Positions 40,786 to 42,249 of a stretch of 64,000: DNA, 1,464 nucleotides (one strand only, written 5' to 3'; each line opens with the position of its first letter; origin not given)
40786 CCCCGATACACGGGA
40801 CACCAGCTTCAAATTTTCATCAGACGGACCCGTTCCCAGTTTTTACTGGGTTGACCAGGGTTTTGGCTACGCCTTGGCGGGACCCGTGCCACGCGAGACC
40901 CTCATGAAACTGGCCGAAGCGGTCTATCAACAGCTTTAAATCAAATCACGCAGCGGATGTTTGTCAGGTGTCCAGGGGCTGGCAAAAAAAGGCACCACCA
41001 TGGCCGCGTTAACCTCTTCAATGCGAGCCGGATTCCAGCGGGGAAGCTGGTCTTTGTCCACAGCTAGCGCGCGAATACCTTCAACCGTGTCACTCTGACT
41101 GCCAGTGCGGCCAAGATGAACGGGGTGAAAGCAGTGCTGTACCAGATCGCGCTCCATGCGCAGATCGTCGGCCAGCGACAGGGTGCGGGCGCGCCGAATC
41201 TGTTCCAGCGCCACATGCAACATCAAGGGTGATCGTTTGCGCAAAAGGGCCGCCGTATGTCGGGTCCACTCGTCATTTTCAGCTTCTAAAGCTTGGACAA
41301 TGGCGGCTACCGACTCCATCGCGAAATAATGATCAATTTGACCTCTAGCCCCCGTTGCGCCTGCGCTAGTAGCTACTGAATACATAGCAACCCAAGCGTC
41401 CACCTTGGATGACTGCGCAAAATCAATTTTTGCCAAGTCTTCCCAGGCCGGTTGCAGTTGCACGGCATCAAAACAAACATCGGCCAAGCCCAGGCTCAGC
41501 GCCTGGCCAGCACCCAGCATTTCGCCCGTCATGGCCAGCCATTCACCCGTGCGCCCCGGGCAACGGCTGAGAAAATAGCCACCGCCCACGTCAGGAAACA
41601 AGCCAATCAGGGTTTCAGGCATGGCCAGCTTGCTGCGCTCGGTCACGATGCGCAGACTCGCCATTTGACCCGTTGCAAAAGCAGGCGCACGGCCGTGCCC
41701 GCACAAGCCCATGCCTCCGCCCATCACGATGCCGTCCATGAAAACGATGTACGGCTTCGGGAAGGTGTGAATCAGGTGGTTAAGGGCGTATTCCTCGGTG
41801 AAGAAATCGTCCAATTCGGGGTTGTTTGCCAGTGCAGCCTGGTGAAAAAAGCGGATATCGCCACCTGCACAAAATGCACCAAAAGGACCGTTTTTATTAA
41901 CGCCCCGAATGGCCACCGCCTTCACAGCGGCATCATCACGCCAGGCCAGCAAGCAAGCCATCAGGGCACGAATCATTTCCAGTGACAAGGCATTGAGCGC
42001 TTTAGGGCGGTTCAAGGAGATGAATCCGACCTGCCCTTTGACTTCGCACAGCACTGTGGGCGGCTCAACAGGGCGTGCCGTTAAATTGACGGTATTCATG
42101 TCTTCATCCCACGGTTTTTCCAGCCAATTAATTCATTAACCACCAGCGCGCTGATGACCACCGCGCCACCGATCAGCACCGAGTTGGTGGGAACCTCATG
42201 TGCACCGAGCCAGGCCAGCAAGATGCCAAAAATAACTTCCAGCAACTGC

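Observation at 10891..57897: Dispersed 45-50 bp palindromic repeat family (invariant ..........): 8 copies, most inside intact genes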

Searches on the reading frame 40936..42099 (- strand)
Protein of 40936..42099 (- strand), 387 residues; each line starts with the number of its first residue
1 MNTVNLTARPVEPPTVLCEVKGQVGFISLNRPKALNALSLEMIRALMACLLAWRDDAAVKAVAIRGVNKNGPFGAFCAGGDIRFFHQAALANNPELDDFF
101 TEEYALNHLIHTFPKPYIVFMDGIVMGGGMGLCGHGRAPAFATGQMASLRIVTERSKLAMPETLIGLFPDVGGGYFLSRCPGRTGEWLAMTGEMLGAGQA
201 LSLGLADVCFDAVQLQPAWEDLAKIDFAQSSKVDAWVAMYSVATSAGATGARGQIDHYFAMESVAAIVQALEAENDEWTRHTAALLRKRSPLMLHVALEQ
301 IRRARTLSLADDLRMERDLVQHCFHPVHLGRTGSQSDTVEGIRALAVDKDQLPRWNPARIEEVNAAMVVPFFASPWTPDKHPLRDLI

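Call 8: search_protein_families(library=pfam, proteins=[window:40936-42099:-])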
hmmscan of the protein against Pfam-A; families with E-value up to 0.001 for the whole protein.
window:40936-42099:- (387 aa): 2 families
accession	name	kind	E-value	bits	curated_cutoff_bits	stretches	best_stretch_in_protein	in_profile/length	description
PF16113.10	ECH_2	-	1.5e-108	363.7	27.2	1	24-372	1-335/335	Enoyl-CoA hydratase/isomerase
PF00378.25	ECH_1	-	4.3e-23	82.4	27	1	21-224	3-188/251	Enoyl-CoA hydratase/isomerase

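Call 28: search_solved_structures(query=window:40936-42099:-, show_alignments=2, max_evalue=0.00001)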
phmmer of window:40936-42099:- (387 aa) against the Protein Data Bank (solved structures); distinct sequences matched with E-value up to 0.00001: 97 (the best 60 are shown).
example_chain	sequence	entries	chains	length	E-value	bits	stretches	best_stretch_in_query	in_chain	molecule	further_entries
4hdt_A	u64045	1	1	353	7.4e-61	209.4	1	15-375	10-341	3-hydroxyisobutyryl-CoA hydrolase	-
3bpt_A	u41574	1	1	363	9.9e-55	189.2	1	16-367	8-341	3-hydroxyisobutyryl-CoA hydrolase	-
3ju1_A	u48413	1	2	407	2.9e-54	187.7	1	23-386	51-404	Enoyl-CoA hydratase/isomerase family protein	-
9evs_f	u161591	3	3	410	5.1e-47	163.8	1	19-376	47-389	mS47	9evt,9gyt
4j2u_A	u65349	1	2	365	1.3e-46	162.5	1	18-371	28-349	Enoyl-CoA hydratase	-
6xyw_BE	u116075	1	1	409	1.2e-45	159.4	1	15-373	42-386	3-hydroxyisobutyryl-CoA hydrolase-like protein 2, mitochondrial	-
6yw5_88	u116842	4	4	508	2.2e-42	148.6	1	12-365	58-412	3-hydroxyisobutyryl-CoA hydrolase, mitochondrial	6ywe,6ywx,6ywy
8d8l_8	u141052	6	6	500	1.7e-27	99.6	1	11-216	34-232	3-hydroxyisobutyryl-CoA hydrolase, mitochondrial | Small ribosomal subunit protein mS47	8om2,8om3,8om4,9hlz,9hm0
5mrc_88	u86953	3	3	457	5.5e-27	97.9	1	14-216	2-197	mS47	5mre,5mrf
4zu2_A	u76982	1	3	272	7.7e-17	64.5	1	16-251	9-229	Putative isohexenylglutaconyl-CoA hydratase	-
2ej5_A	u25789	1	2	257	2e-15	59.9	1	15-224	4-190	Enoyl-CoA hydratase subunit II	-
5zai_A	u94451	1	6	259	2.1e-15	59.8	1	15-224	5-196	3-hydroxypropionyl-coenzyme A dehydratase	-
8zru_A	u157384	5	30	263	3.1e-15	59.2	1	22-243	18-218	Enoyl-CoA hydratase, mitochondrial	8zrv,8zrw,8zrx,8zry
1ey3_A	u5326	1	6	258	4.3e-15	58.8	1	22-243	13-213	ENOYL-COA HYDRATASE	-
1mj3_A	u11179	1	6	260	4.3e-15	58.8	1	22-242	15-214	ENOYL-COA HYDRATASE, MITOCHONDRIAL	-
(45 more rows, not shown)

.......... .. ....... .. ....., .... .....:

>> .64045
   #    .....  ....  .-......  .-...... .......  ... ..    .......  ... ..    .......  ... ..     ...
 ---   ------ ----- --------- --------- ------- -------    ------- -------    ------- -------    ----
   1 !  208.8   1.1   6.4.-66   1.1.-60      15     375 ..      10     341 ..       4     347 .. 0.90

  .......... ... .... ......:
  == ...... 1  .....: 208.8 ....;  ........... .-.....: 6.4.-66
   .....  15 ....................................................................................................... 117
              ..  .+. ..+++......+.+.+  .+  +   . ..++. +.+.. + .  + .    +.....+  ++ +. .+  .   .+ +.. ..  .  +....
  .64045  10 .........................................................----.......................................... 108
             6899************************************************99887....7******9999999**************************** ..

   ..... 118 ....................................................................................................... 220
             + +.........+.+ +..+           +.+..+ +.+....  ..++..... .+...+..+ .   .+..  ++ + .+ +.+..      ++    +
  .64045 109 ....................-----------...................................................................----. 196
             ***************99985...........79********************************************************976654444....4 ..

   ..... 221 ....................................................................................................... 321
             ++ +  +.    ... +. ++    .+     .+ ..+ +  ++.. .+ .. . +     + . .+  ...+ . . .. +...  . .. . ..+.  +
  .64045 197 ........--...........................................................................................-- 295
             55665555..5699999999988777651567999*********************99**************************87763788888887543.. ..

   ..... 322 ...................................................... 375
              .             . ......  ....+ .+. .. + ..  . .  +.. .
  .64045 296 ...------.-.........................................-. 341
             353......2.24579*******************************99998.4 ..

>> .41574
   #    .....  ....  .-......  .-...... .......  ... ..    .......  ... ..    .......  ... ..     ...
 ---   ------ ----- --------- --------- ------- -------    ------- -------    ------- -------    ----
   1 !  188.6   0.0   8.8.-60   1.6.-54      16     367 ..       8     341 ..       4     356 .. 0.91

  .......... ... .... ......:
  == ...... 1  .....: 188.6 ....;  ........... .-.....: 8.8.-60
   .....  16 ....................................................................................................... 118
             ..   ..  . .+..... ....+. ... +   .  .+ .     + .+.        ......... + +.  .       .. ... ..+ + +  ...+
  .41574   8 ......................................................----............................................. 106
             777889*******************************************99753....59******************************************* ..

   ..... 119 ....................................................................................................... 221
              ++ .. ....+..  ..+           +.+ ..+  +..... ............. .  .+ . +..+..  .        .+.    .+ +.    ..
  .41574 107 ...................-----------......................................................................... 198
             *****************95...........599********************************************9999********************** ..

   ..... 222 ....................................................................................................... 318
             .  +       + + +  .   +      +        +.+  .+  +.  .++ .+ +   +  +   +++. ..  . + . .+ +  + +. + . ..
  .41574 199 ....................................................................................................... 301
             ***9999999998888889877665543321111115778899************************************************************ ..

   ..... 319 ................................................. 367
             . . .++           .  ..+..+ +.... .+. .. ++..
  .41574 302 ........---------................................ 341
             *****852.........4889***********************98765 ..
